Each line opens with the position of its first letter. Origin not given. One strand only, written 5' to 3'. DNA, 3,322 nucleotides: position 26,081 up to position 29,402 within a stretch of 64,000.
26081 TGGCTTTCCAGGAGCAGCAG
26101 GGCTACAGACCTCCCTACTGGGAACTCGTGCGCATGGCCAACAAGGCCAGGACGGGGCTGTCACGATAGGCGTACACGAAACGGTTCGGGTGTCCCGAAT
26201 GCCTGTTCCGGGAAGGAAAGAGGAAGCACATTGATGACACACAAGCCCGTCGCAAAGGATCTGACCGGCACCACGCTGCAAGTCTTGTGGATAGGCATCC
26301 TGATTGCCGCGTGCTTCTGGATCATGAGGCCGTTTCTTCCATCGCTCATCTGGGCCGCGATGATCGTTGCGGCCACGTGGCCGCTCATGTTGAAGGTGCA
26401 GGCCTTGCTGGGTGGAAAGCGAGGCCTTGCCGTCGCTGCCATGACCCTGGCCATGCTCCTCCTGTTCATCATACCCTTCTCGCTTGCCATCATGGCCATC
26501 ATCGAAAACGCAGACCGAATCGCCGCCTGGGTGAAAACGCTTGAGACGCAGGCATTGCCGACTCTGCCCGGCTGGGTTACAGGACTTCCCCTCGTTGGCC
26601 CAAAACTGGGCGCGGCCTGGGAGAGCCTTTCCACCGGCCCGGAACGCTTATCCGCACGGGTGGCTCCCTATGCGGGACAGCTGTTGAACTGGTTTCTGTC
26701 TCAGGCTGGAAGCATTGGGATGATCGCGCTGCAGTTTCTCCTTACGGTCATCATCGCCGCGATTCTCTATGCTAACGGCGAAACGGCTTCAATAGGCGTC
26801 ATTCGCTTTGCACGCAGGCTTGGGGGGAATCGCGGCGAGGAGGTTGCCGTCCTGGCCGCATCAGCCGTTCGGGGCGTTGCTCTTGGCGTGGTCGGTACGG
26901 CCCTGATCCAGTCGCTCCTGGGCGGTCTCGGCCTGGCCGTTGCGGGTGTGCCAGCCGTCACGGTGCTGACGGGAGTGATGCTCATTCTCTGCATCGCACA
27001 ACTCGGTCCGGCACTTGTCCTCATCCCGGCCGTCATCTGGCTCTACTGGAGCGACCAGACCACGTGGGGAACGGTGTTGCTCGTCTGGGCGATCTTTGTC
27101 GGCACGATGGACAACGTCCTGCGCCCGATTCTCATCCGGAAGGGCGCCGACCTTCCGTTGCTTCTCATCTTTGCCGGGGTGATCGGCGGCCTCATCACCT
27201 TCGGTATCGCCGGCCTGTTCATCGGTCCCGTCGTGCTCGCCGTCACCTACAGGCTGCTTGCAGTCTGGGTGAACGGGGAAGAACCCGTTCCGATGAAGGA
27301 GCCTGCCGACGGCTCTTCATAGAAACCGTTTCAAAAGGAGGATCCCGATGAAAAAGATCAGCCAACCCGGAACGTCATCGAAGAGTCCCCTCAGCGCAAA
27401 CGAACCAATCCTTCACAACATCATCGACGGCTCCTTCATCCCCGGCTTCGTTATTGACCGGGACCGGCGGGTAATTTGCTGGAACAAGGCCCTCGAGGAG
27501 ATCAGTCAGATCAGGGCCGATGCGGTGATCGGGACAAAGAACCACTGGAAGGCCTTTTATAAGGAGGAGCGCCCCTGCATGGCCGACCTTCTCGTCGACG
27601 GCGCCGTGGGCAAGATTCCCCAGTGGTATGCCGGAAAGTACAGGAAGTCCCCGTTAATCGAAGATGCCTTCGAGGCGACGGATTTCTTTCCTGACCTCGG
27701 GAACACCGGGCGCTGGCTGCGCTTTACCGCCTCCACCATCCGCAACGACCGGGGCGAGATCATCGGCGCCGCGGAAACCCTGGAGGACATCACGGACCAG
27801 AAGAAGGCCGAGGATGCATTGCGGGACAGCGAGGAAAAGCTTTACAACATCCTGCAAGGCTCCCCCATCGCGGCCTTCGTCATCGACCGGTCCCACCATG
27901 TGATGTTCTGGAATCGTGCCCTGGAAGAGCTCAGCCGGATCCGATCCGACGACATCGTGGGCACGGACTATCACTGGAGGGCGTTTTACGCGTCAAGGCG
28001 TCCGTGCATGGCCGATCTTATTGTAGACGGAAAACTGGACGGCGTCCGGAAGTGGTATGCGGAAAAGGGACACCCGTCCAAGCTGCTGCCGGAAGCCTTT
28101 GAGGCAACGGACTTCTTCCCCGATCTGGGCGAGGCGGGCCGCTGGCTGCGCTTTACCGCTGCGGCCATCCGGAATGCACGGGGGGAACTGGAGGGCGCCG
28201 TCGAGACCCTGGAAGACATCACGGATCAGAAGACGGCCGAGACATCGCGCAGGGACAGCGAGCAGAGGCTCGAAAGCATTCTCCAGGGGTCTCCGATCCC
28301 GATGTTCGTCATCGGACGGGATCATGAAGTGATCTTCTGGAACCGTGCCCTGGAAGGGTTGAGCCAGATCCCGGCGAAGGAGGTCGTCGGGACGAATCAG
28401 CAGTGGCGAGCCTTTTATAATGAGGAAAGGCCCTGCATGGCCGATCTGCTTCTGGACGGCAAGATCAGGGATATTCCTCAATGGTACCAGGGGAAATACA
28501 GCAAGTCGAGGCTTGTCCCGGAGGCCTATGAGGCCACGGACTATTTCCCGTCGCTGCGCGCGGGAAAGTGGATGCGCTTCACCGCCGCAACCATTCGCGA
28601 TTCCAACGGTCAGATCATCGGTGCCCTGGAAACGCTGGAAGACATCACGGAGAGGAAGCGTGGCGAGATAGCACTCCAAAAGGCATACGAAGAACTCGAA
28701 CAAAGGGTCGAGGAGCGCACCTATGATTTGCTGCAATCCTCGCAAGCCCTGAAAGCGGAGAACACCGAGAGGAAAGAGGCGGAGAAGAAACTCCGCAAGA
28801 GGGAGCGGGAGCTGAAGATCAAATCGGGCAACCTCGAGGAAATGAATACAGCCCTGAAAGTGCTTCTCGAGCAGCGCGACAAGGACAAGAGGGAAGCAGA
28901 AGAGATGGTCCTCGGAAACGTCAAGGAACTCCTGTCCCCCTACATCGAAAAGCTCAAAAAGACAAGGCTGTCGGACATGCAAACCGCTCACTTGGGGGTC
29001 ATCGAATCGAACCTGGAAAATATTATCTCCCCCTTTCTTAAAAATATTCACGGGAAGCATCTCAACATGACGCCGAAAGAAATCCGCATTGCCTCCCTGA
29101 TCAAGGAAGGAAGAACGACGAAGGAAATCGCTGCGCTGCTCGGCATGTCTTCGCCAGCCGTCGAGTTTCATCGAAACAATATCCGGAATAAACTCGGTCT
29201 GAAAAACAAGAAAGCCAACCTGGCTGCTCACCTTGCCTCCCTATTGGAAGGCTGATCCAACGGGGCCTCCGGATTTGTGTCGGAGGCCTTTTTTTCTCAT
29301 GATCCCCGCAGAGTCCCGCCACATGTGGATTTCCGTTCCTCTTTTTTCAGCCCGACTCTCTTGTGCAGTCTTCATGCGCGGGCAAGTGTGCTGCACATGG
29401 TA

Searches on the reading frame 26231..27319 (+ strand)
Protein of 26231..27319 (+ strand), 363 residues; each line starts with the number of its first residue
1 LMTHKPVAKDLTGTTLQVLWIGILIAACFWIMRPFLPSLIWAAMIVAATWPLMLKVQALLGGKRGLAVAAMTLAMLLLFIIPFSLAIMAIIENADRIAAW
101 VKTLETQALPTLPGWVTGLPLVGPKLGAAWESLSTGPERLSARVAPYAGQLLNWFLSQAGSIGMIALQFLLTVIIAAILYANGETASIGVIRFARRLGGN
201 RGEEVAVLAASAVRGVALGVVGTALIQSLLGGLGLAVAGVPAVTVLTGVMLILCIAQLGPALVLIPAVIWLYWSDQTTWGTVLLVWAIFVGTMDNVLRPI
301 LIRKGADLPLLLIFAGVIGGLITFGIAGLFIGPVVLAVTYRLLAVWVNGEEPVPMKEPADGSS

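Call 46: search_protein_families(library=pfam, proteins=[window:26231-27319:+], max_evalue=0.00001)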
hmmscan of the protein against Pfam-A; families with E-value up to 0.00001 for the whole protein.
window:26231-27319:+ (363 aa): 1 family
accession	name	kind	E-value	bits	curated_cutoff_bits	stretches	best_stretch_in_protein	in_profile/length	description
PF01594.21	AI-2E_transport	-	8.4e-39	134.1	34.3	1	17-346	3-326/327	AI-2E family transporter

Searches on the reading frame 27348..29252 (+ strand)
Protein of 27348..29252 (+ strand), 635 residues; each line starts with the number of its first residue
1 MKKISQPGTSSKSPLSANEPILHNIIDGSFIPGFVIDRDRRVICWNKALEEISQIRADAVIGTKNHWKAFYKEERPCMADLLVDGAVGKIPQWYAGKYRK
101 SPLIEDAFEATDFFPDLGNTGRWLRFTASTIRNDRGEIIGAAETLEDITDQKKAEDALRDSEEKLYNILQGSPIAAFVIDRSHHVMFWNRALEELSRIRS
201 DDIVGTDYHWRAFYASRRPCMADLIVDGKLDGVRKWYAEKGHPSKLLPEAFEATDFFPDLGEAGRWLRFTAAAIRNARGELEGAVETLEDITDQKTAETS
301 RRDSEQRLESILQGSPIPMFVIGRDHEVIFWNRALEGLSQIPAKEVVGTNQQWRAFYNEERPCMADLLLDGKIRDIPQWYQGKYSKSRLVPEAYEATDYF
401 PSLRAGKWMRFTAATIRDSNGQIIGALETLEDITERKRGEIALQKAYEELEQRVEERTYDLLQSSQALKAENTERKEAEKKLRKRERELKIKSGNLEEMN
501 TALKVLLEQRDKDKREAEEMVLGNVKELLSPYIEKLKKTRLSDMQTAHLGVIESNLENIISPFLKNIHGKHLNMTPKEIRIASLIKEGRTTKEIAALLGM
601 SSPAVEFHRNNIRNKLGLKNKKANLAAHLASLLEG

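Call 48: search_protein_families(library=pfam, proteins=[window:27348-29252:+], max_evalue=0.00001)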
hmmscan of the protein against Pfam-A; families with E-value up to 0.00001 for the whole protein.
window:27348-29252:+ (635 aa): 8 families
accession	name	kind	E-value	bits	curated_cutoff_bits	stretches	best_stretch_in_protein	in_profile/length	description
PF08448.16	PAS_4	-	8.3e-28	97.3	23.1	0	404-438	76-110/110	PAS fold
PF00989.32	PAS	-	4.3e-23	81.9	22.6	0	307-350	2-45/113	PAS fold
PF13426.13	PAS_9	-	2e-19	70.2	27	0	176-293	4-103/103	PAS domain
PF13596.12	PAS_10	-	3.5e-11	44.1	22.1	0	263-292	77-106/106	PAS domain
PF13188.13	PAS_8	-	1.1e-10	41.4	21.8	0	306-344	1-41/65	PAS domain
PF00196.25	GerE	-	2.4e-10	40.3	23.5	1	574-622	3-51/57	Bacterial regulatory proteins, luxR family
PF12860.13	PAS_7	-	1.8e-08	35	27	0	178-298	10-114/115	PAS fold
PF17765.7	MLTR_LBD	-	2.5e-07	31.3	26.3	0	307-359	4-58/168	MmyB-like transcription regulator ligand binding domain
